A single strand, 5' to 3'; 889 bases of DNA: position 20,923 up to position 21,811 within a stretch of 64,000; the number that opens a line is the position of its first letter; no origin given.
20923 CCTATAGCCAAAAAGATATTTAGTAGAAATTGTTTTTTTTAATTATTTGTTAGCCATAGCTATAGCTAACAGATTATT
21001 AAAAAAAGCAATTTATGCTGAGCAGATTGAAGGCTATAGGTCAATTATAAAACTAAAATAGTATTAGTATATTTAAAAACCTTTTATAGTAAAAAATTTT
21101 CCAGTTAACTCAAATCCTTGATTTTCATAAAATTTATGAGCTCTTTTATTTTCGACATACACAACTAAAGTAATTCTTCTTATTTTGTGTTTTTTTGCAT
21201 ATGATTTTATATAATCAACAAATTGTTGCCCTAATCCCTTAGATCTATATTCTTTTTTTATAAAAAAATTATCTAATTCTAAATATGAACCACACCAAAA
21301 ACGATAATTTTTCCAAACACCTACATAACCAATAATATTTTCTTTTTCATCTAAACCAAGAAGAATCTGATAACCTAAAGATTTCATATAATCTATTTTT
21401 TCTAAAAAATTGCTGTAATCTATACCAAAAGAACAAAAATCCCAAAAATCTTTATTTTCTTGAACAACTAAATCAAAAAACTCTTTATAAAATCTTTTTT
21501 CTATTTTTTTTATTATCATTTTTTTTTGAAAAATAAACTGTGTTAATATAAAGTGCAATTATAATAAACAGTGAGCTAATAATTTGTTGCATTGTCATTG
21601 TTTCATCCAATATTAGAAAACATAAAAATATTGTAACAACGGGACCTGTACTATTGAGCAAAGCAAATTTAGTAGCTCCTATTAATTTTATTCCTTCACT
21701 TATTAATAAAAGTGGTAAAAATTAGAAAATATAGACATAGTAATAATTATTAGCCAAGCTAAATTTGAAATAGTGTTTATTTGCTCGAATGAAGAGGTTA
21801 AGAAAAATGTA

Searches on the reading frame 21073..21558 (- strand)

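Call 47: search_protein_families(library=pfam, max_evalue=0.001, proteins=[window:21073-21558:-])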
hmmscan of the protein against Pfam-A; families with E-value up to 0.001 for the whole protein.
window:21073-21558:- (161 aa): 6 families
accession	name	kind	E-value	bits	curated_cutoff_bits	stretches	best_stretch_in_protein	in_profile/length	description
PF00583.31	Acetyltransf_1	-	2.2e-17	63.9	20.7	1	55-149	25-116/116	Acetyltransferase (GNAT) family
PF13673.13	Acetyltransf_10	-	2.7e-14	53.7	23.6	1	61-160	28-118/128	Acetyltransferase (GNAT) domain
PF13508.13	Acetyltransf_7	-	4e-13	50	27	1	70-150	9-83/84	Acetyltransferase (GNAT) domain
PF13420.13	Acetyltransf_4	-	8.7e-12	45.8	24.3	1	51-155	40-140/155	Acetyltransferase (GNAT) domain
PF13302.13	Acetyltransf_3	-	5.2e-07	30.9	25.4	1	53-150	46-138/138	Acetyltransferase (GNAT) domain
PF08445.16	FR47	-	5.9e-05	23.4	22.1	1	98-152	27-80/86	FR47-like protein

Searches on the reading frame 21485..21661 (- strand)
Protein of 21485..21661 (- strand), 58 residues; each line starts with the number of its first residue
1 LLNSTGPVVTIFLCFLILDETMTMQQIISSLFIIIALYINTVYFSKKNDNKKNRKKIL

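Call 47: search_protein_families(library=pfam, max_evalue=0.001, proteins=[window:21485-21661:-])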
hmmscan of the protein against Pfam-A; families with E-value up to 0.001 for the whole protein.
window:21485-21661:- (58 aa): 1 family
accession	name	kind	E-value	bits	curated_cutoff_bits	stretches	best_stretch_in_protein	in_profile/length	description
PF00892.27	EamA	-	3.1e-05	24.7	28.2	1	2-40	95-133/135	EamA-like transporter family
